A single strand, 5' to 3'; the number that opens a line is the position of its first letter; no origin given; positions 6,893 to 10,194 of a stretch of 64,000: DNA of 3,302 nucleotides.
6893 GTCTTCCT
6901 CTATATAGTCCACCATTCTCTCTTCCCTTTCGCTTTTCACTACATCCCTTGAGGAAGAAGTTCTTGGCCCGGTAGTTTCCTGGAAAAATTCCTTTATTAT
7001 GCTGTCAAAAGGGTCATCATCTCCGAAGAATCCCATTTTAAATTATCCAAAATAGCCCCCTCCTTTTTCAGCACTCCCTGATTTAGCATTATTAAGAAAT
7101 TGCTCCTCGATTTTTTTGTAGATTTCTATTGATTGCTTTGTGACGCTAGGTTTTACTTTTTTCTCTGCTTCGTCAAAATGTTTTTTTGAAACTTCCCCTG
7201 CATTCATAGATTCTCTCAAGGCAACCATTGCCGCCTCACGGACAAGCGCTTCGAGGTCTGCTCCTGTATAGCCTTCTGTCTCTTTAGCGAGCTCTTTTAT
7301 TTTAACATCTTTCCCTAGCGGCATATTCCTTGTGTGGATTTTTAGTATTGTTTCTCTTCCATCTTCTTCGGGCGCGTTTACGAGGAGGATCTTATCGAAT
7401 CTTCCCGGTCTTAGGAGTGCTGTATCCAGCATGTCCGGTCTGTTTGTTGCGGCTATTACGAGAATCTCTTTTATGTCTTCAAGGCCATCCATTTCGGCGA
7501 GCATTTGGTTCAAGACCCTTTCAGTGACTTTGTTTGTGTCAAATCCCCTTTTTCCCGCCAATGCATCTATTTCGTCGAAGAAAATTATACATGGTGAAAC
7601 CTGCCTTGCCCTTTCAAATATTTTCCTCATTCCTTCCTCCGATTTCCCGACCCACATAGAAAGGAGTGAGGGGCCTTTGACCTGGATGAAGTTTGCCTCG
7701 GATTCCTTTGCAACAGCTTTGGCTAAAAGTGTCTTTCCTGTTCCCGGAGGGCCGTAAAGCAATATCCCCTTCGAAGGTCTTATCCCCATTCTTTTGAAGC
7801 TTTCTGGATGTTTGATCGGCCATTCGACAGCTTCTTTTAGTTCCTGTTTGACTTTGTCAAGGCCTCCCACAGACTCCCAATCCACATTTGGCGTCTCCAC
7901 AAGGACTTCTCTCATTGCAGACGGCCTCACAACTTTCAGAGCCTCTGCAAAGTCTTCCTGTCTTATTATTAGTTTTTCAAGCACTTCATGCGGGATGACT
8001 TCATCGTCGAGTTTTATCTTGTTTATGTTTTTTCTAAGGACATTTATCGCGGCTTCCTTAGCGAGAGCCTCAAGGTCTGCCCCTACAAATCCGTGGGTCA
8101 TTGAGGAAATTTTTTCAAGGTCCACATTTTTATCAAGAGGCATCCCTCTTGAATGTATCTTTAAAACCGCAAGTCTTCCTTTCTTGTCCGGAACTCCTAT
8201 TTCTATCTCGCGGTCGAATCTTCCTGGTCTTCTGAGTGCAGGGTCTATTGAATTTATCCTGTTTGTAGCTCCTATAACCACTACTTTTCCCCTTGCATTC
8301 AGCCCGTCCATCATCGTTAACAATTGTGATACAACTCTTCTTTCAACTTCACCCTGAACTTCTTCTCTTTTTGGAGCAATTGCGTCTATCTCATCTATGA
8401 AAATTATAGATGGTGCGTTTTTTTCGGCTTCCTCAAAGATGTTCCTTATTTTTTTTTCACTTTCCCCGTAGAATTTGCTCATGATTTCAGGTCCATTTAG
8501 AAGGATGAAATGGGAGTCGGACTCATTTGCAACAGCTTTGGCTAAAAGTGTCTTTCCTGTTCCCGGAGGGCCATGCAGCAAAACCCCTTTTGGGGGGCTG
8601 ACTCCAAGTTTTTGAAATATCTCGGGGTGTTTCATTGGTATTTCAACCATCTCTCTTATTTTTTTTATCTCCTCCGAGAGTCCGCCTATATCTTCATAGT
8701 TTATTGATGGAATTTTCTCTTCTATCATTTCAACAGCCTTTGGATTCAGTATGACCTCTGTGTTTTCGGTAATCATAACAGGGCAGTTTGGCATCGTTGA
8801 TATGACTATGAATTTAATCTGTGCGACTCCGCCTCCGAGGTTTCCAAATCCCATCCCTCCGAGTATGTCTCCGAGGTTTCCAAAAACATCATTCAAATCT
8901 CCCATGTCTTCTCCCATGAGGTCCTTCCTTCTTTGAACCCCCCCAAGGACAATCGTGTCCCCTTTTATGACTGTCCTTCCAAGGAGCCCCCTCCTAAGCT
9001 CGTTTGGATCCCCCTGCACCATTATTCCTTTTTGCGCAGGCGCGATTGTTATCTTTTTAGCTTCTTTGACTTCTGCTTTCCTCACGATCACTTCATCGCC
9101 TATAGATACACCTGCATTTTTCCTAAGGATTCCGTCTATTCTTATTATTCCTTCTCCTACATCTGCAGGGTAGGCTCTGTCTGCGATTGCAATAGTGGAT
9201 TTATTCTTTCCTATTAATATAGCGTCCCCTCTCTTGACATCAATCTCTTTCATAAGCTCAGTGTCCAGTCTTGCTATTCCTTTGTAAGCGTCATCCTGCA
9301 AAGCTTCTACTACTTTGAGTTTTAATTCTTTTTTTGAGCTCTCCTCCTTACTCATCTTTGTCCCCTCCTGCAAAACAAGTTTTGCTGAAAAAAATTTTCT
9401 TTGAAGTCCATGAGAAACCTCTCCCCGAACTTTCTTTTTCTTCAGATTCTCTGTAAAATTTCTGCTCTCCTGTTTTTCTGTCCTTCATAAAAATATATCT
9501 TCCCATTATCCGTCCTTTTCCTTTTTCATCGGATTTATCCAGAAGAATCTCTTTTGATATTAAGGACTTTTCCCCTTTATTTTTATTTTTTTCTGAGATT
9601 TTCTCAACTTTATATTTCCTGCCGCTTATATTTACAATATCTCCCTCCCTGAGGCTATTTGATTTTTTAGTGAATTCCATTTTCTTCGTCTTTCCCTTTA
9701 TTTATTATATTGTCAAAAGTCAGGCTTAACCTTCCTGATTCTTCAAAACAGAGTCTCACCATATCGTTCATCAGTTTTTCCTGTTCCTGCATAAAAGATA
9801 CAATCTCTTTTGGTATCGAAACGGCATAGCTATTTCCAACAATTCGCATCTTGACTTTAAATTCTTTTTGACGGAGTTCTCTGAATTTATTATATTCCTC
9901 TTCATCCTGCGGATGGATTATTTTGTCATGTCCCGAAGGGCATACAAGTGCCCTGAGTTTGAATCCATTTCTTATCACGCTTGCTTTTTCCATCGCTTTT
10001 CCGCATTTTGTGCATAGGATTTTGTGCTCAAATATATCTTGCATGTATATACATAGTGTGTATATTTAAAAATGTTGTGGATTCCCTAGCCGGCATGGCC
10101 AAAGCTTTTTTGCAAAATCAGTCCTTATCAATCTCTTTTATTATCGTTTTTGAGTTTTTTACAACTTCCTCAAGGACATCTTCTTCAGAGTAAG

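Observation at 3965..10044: Six-gene proteostasis operon: AbrB/Zn-ribbon protein, K/E-rich protein, Cdc48, Hsp20, HIT, Cdc48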

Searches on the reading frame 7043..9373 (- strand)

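Call 3: search_protein_families(library=pfam, proteins=[window:7043-9373:-], max_evalue=0.01)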
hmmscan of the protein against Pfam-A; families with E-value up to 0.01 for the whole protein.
window:7043-9373:- (776 aa): 49 families (the best 25 are shown)
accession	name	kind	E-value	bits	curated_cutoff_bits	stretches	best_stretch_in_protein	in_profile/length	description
PF00004.35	AAA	-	7.7e-99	327.7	21.2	2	264-393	1-130/131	ATPase family associated with various cellular activities (AAA)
PF17862.7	AAA_lid_3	-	3.3e-33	113.3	27.2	2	689-735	1-45/45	AAA+ lid domain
PF02359.24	CDC48_N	-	4.5e-26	91.3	35.1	1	18-101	1-84/85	Cell division protein 48 (CDC48), N-terminal domain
PF05496.18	RuvB_N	-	3.4e-16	59.9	27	2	263-342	35-106/159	Holliday junction DNA helicase RuvB P-loop domain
PF07724.20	AAA_2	-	8.6e-14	52.3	27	2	264-357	6-101/166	AAA domain (Cdc48 subfamily)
PF13191.12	AAA_16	-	1.2e-13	52.4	32.6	2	261-366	24-136/167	AAA ATPase domain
PF13173.12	AAA_14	-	1.7e-11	44.7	27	2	264-344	5-86/129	AAA domain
PF13401.12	AAA_22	-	8.1e-11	42.8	27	1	264-298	8-45/130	AAA domain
PF13671.12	AAA_33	-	1.3e-10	42.2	27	1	264-371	2-79/143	AAA domain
PF06068.19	TIP49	-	2.8e-09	37.1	23.8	2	534-582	50-100/347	TIP49 P-loop domain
PF07728.20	AAA_5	-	3.9e-09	37.1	22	1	537-647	2-125/139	AAA domain (dynein-related subfamily)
PF20720.3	nSTAND3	-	2.4e-08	34.2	27.2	1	537-662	20-128/155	Novel STAND NTPase 3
PF24883.2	NPHP3_N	-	6.2e-08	33.4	24.8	0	517-560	4-48/164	Nephrocystin 3, N-terminal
PF00005.33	ABC_tran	-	2e-07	32.1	25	0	258-321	8-72/137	ABC transporter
PF02933.23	CDC48_2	-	2.7e-07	30.5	22.4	1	121-215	5-63/64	Cell division protein 48 (CDC48), domain 2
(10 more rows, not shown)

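Call 63: search_protein_families(library=ncbifam, proteins=[window:7043-9355:-], max_evalue=0.01)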
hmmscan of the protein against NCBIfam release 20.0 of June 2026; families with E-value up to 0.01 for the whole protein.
window:7043-9355:- (770 aa): 82 families (the best 25 are shown)
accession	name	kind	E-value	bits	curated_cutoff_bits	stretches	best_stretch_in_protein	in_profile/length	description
TIGR01243.1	CDC48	subfamily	0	1062.4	802.65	1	11-752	2-728/733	CDC48 family AAA ATPase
NF003069.1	PRK03992.1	subfamily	4.4e-192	638.3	500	2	206-451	116-364/379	proteasome-activating nucleotidase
TIGR01242.2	TIGR01242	subfamily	5e-184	611.3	500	2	208-452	101-348/362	proteasome-activating nucleotidase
TIGR01241.2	FtsH_fam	equivalog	6.2e-168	560.3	600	2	479-745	147-413/598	ATP-dependent zinc metalloprotease FtsH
NF047747.1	PrtsmActNtasePan2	equivalog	2.4e-160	534.2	700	2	485-735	142-393/397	proteasome-activating nucleotidase Pan2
NF047748.1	PrtsmActNtasePan1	equivalog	7e-159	529.1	750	2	207-453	134-383/405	proteasome-activating nucleotidase Pan1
NF008004.0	PRK10733.1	equivalog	1.6e-127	426.2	1008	2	493-745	151-403/644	ATP-dependent zinc metalloprotease FtsH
TIGR03689.1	pup_AAA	equivalog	4.1e-123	411.8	504.75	2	201-411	162-388/512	proteasome ATPase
NF041006.2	cell_div_CdvC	equivalog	2.8e-119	398.3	650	2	484-753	93-368/370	cell division protein CdvC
NF042959.1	IteA_antiphage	equivalog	3.4e-78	263.4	510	2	465-718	63-310/367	anti-phage ATPase IteA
TIGR03922.1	T7SS_EccA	equivalog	3.5e-25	88.6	466.65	2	494-642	276-428/557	type VII secretion AAA-ATPase EccA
NF000868.0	PRK00080.1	equivalog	7.2e-17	61.3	282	2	257-333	53-121/330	Holliday junction branch migration DNA helicase RuvB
NF003229.0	PRK04195.1-5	equivalog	1.8e-16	59.9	280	2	255-331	44-120/413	replication factor C large subunit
TIGR00635.1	ruvB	equivalog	5.4e-16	58.5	299.05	2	256-335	31-102/305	Holliday junction branch migration DNA helicase RuvB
NF003230.0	PRK04195.1-6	equivalog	2.5e-14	52.8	441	2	495-602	15-112/494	replication factor C large subunit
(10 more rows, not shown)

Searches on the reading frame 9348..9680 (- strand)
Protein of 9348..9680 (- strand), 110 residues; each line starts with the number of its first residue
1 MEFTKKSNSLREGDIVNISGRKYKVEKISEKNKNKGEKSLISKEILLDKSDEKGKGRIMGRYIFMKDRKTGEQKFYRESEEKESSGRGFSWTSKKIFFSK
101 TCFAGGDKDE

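Call 3: search_protein_families(library=pfam, proteins=[window:9348-9680:-], max_evalue=0.01)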
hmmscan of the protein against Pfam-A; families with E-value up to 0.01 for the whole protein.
window:9348-9680:- (110 aa): 0 families

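Call 47: find_homologous_proteins(query=window:9348-9680:-, max_evalue=0.01)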
Query window:9348-9680:- (110 aa): 1 proteins with E <= 0.01 among 9 candidates.
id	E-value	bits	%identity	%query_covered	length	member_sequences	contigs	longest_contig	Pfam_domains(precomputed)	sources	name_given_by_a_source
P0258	9.7e-62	224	100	100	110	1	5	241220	-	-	-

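Call 61: search_protein_families(library=pfam, proteins=[window:9348-9680:-], max_evalue=0.01)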
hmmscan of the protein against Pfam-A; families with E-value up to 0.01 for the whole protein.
window:9348-9680:- (110 aa): 0 families

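Call 63: search_protein_families(library=ncbifam, proteins=[window:9348-9680:-], max_evalue=0.01)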
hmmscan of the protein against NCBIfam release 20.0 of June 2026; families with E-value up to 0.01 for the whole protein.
window:9348-9680:- (110 aa): 0 families

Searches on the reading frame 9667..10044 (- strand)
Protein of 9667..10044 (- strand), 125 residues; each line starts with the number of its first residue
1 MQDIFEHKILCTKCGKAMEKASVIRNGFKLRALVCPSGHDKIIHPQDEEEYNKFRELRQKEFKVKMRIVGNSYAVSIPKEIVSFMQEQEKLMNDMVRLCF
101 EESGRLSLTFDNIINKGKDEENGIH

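Call 3: search_protein_families(library=pfam, proteins=[window:9667-10044:-], max_evalue=0.01)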
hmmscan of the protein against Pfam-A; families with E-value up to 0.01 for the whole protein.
window:9667-10044:- (125 aa): 1 family
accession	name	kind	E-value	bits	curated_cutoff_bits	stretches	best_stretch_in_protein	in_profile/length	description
PF04014.23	MazE_antitoxin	-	0.00046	20.5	24.7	1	67-82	2-17/48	Antidote-toxin recognition MazE, bacterial antitoxin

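Call 6: find_homologous_proteins(query=window:9667-10044:-)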
Query window:9667-10044:- (125 aa): 2055 proteins with E <= 0.001 among 2058 candidates; the best 120 are listed.
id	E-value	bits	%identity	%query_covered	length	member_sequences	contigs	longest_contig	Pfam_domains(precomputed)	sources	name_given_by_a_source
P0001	1.6e-77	275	100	100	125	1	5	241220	-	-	-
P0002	2.3e-66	239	86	100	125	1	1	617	-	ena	-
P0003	8.6e-62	224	84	98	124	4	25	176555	-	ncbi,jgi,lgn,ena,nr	ncbi:hypothetical protein J4411_01270 [Candidatus Pacearchaeota archaeon]|nr:hypothetical protein [u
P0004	4.4e-61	222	83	97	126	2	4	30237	-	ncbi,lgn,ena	-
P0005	8.1e-61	221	84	96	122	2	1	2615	-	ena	-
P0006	7.0e-59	215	79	97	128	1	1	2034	-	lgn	-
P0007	1.3e-58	214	79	98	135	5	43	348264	-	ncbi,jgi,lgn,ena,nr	ncbi:hypothetical protein GW922_02440 [Candidatus Pacearchaeota archaeon]|nr:MAG: hypothetical prote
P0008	1.4e-58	214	80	97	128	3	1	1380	-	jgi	-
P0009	1.4e-58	214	81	94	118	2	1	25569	-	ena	-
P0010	2.0e-58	213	79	98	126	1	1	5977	-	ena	-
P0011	3.2e-58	212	78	94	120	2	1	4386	-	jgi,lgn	-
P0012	7.8e-58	211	81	95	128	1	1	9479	-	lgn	-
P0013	9.2e-58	211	78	96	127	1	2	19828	-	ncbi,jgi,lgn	-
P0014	2.4e-56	206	74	97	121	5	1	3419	-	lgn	-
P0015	7.2e-56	205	75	96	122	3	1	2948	-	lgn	-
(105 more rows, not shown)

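Call 22: search_solved_structures(query=A1, max_evalue=10, show_alignments=3)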
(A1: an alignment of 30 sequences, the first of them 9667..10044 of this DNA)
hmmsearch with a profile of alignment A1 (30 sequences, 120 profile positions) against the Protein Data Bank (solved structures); distinct sequences matched with E-value up to 10: 7.
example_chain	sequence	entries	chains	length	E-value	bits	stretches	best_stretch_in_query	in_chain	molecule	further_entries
2mlx_A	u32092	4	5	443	0.012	18.7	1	39-104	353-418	Trigger factor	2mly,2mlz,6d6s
1w26_A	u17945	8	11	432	0.014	18.5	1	39-104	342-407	TRIGGER FACTOR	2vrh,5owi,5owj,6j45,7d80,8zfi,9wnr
1q2v_A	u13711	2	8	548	0.11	15.6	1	40-97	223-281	Thermosome alpha subunit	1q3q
1q3s_A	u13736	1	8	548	0.11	15.5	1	40-97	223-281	Thermosome alpha subunit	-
1q3r_A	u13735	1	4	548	0.13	15.3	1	40-97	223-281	Thermosome alpha subunit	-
2pt7_G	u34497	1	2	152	0.46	13.6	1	71-97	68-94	Hypothetical protein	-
6btm_A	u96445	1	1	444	4.7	10.3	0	9-61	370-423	Alternative Complex III subunit A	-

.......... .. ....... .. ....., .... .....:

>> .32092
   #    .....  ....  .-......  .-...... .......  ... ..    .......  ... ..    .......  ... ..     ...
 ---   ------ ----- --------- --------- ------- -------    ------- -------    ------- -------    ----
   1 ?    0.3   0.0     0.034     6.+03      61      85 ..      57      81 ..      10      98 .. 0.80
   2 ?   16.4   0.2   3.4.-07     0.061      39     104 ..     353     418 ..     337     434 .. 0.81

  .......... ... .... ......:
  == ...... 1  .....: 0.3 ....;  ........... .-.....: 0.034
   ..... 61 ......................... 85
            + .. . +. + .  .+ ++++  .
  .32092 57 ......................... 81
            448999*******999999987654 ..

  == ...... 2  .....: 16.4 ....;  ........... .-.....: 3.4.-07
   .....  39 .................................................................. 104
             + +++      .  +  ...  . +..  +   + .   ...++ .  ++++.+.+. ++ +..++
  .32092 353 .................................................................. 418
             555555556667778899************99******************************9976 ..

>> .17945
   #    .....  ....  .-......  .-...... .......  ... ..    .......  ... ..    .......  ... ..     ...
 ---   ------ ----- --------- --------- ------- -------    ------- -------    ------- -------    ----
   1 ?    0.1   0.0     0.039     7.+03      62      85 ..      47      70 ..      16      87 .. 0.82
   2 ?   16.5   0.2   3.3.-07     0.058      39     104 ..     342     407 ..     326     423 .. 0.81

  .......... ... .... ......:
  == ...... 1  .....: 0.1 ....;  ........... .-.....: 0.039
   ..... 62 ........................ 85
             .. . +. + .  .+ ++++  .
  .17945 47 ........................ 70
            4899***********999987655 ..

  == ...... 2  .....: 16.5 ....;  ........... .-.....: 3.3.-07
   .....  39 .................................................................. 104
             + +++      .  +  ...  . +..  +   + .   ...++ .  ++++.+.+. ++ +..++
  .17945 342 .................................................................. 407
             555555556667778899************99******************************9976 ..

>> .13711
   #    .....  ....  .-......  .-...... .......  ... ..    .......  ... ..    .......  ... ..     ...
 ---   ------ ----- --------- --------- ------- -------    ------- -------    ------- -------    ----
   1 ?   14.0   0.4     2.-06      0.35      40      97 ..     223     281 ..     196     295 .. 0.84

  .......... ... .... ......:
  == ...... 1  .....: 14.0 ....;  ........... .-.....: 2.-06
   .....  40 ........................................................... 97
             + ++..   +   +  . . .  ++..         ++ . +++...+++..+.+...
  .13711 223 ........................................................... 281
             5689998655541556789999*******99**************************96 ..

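Call 29: predict_structure(alignment_id=A1)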
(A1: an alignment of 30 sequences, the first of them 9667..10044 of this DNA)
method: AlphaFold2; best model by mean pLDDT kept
length: 125 residues; sequences in the alignment: 30
mean_pLDDT: 72.2   pTM: 0.44
mean pLDDT of the five models: 72.2, 67.5, 66.0, 65.7, 56.8
residues with pLDDT >= 90: 0; 70-90: 89; 50-70: 17; < 50: 19
segments of 3 or more residues with pLDDT < 50: 106-112, 114-125
pLDDT, mean of each block of 10 residues (from residue 1): 74 86 79 85 85 75 73 77 77 73 52 47 38
secondary structure, 60 per line:
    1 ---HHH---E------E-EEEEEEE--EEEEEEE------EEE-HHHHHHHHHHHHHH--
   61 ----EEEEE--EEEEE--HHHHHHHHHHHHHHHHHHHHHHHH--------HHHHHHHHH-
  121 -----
elements in order: E19-25 E28-34 E41-43 H45-58 E65-69 E72-76 H79-102 H111-119

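Call 30: search_protein_representatives(alignment_id=A1)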
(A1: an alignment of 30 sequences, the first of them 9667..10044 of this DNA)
Query: 30 sequences, 120 profile positions. Proteins with E-value up to 0.001 (for the whole library): 137; up to 1e-10: 85; up to 1e-30: 28. The best 137 are listed.
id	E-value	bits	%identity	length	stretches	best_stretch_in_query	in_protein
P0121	1.3e-58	212.3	-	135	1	1-118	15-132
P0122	1.1e-48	180.2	-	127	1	1-118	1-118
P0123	1.3e-47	176.8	-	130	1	1-117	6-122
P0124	6.9e-47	174.4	-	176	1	1-117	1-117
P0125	6.8e-46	171.2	-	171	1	1-113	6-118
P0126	4.5e-41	155.6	-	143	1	1-119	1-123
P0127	7.4e-41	155.0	-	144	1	1-116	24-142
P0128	1.0e-40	154.5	-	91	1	33-118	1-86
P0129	6.7e-39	148.6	-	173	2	1-88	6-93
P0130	3.7e-38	146.3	-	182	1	2-118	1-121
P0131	2.6e-36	140.3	-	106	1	30-119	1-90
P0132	2.9e-36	140.2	-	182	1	1-116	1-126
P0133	1.0e-35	138.4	-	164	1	1-117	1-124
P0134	1.1e-35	138.3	-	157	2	2-89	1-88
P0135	1.7e-34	134.4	-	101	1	1-76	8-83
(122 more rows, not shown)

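Call 37: fold_search(model_id=the predicted structure, library=pdb)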
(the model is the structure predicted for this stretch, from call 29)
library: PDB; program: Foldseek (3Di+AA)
matches with E <= 10: 291; with E <= 0.001: 0
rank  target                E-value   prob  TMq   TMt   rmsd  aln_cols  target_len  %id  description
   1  7tol                  5.9e-02  0.66  0.22  0.07  14.9        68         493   29  X-ray crystal structure of glycerol dibiphytanyl glycerol tetraether - macrocyclic archaeol synthase (GDGT-MAS) from Met (released 2022-08-31)
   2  7tom                  1.3e-01  0.51  0.22  0.07  14.9        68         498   29  X-ray crystal structure of glycerol dibiphytanyl glycerol tetraether - macrocyclic archaeol synthase (GDGT-MAS) from Met (released 2022-08-31)
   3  8yoz_A                4.8e-01  0.47  0.22  0.32   9.5        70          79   23  Crystal structure of the small zinc-finger protein ZifS (TTHA0897) from Thermus thermophilus HB8. (released 2025-03-19)
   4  8yoz_B                6.5e-01  0.87  0.30  0.45   2.7        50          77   24  Crystal structure of the small zinc-finger protein ZifS (TTHA0897) from Thermus thermophilus HB8. (released 2025-03-19)
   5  9iu9_B                6.5e-01  0.28  0.25  0.11  16.0        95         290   16  Cryo-EM structure of the large serine recombinase Bxb1 in complex with attP and attB (GT/TT CDN) in the pre-strand exc (released 2026-03-04)
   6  5flm_I                7.8e-01  0.41  0.26  0.28  12.9        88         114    9  Structure of transcribing mammalian RNA polymerase II (released 2016-01-20)
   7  6j6q_F                9.9e-01  0.07  0.16  0.13  26.2       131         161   14  Cryo-EM structure of the yeast B*-b2 complex at an average resolution of 3.7 angstrom (released 2019-04-24)
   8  5oik_I                1.3e+00  0.30  0.26  0.28  13.3        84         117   11  Structure of an RNA polymerase II-DSIF transcription elongation complex (released 2017-09-13)
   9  4x7o                  1.3e+00  0.09  0.15  0.08  18.0        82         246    8  Co-crystal Structure of PERK bound to 1-[5-(4-amino-2,7-dimethyl-7H-pyrrolo[2,3-d]pyrimidin-5-yl)-2,3-dihydro-1H-indol-1 (released 2015-01-28)
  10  9iu2_A                1.4e+00  0.30  0.25  0.07  12.5        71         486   15  Cryo-EM structure of the large serine recombinase Bxb1 in complex with attP and attB (GT/TT CDN) in the pre-strand exc (released 2026-03-04)
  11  6ted_I                1.6e+00  0.23  0.26  0.28  13.2        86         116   12  Structure of complete, activated transcription complex Pol II-DSIF-PAF-SPT6 uncovers allosteric elongation activation  (released 2020-07-22)
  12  4ye7_A                1.6e+00  0.16  0.24  0.28  16.8       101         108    8  N-terminal domain of Orf22, a Cydia pomonella granulovirus envelope protein (released 2016-03-09)
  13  8ram_M                1.9e+00  0.13  0.20  0.31   8.2        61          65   13  Structure of Sen1 bound RNA Polymerase II pre-termination complex (released 2024-10-30)
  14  6rwl_C                2.2e+00  0.10  0.19  0.13  10.9        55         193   16  SIVrcm intasome (released 2020-02-05)
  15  8hyj_I                2.3e+00  0.16  0.21  0.25   3.8        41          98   17  A cryo-EM structure of KTF1-bound polymerase V transcription elongation complex (released 2023-06-21)
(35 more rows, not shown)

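Call 38: search_protein_families(library=pfam, alignment_id=A1, max_evalue=0.01)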
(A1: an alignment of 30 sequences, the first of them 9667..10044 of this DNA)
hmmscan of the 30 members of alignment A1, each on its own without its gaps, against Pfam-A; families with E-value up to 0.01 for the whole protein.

A. member 1, window:9667-10044:- (125 aa): 1 family
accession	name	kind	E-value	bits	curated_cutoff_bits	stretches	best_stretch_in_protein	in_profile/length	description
PF04014.23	MazE_antitoxin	-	0.00046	20.5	24.7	1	67-82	2-17/48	Antidote-toxin recognition MazE, bacterial antitoxin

B. families by the number of members that match (of 30 scanned): 15 families
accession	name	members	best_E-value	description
PF04014.23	MazE_antitoxin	29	0.00031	Antidote-toxin recognition MazE, bacterial antitoxin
PF10764.14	Gin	15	0.00014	Inhibitor of sigma-G Gin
PF24292.1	DUF7479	10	4e-06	Domain of unknown function (DUF7479)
PF18439.7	zf_UBZ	9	0.00088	Ubiquitin-Binding Zinc Finger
PF12773.13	DZR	7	0.00038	Double zinc ribbon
PF14279.12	HNH_5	6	5.1e-05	HNH endonuclease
PF06044.18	DpnI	3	0.0036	Dam-replacing family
PF17026.10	zf-RRPl_C4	2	0.0035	Putative ribonucleoprotein zinc-finger pf C4 type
PF08271.17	Zn_Ribbon_TF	2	0.0035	TFIIB zinc-binding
PF01396.24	Zn_ribbon_Top1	2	0.0043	Topoisomerase DNA binding C4 zinc finger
PF17266.7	DUF5332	1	0.0011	Family of unknown function (DUF5332)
PF13453.11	Zn_ribbon_TFIIB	1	0.0027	Transcription factor zinc-finger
PF14901.11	Jiv90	1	0.0028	Cleavage inducing molecular chaperone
PF23550.1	zf_Tbcl_Rhp7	1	0.0053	DNA repair protein rhp7 treble clef domain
PF13451.12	zf_Tbcl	1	0.0063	Probable treble clef domain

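Call 63: search_protein_families(library=ncbifam, proteins=[window:9667-10044:-], max_evalue=0.01)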
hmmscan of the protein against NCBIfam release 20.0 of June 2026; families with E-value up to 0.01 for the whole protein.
window:9667-10044:- (125 aa): 1 family
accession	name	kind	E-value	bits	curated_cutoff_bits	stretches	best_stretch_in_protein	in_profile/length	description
TIGR02609.1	doc_partner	hypoth_equivalog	4.7e-05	23.7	55.9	1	65-87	2-24/74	putative addiction module antidote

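Call 72: find_related_loci(query=A1, collection=genome_contigs, flank=3000)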
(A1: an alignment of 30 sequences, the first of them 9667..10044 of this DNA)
Query A1 (125 aa) in genome_contigs; peptide patterns used: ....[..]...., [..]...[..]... (x = any residue, [..] = any of these).
356 stretches matched a pattern; 334 encode a relative of the query (tblastn E <= 1e-3); the best 80 are kept; 80 distinct loci.
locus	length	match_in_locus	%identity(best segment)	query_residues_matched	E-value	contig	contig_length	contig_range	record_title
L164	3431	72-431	83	1-121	3e-66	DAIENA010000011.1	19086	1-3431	MAG TPA_asm: archaeon isolate clean1986 NODE_11_length_19086_cov_12.644537, whole genome shotgun sequence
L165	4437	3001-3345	87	1-115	1e-65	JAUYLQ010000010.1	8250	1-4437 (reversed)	MAG: archaeon isolate C24_metabat.bin.40_sub C24_k141_868758, whole genome shotgun sequence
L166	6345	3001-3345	85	1-115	1e-65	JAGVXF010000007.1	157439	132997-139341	Candidatus Pacearchaeota archaeon isolate RIFOXYB1_FULL_34_12 rifoxyb1_full_scaffold_77, whole genome shotgun sequence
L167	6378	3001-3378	79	1-122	6e-64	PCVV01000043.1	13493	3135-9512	MAG: Candidatus Pacearchaeota archaeon CG11_big_fil_rev_8_21_14_0_20_30_13 CG11_8_21_14_0.20_scaffold_2750_c, whole geno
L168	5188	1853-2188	85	3-114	7e-64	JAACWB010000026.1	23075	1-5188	MAG: archaeon isolate CG_2015-01t_29_47 CG_2015-01t_curated_scaffold_1204, whole genome shotgun sequence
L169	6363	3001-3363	80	1-121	2e-63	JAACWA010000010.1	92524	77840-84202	MAG: archaeon isolate CG_2015-01t_29_42 CG_2015-01t_curated_scaffold_325, whole genome shotgun sequence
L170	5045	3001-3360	78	1-120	8e-63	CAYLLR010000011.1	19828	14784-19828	MAG TPA_asm: Candidatus Woesearchaeota archaeon isolate SRP216583_co2_144 genome assembly, contig: NODE_1930_length_1982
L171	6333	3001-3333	80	3-113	9e-60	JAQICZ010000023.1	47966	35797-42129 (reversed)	MAG: Nanoarchaeota archaeon isolate GH57 k119_386299, whole genome shotgun sequence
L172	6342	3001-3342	75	1-114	9e-60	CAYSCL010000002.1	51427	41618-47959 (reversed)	MAG TPA_asm: Candidatus Woesearchaeota archaeon isolate binchicken_co42_199 genome assembly, contig: NODE_476_length_514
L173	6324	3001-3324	76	3-110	3e-57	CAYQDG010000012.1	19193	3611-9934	MAG TPA_asm: Candidatus Woesearchaeota archaeon isolate binchicken_co13_305 genome assembly, contig: NODE_4031_length_19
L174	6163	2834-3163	77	1-110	9e-56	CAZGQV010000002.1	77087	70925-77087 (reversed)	MAG TPA_asm: Candidatus Woesearchaeota archaeon isolate binchicken_co181_207 genome assembly, contig: NODE_279_length_77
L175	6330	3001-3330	75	1-110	5e-56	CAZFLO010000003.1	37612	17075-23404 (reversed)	MAG TPA_asm: Candidatus Woesearchaeota archaeon isolate SRP104257_co1_30 genome assembly, contig: NODE_407_length_37612_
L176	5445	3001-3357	66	3-121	7e-53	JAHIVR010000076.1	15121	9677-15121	MAG: Nanoarchaeota archaeon isolate MM_PC_MetaG.mb.88 MM_PC_MetaG.mb.88_k141_791105, whole genome shotgun sequence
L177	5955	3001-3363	66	1-121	3e-52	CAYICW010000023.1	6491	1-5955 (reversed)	MAG TPA_asm: Candidatus Woesearchaeota archaeon isolate ERP119705_co1_234 genome assembly, contig: NODE_19426_length_649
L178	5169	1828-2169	67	1-114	5e-52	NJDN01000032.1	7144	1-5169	MAG: Candidatus Pacearchaeota archaeon ex4484_71 ex4484_71_scaffold_19322_length_7144__count_682, whole genome shotgun s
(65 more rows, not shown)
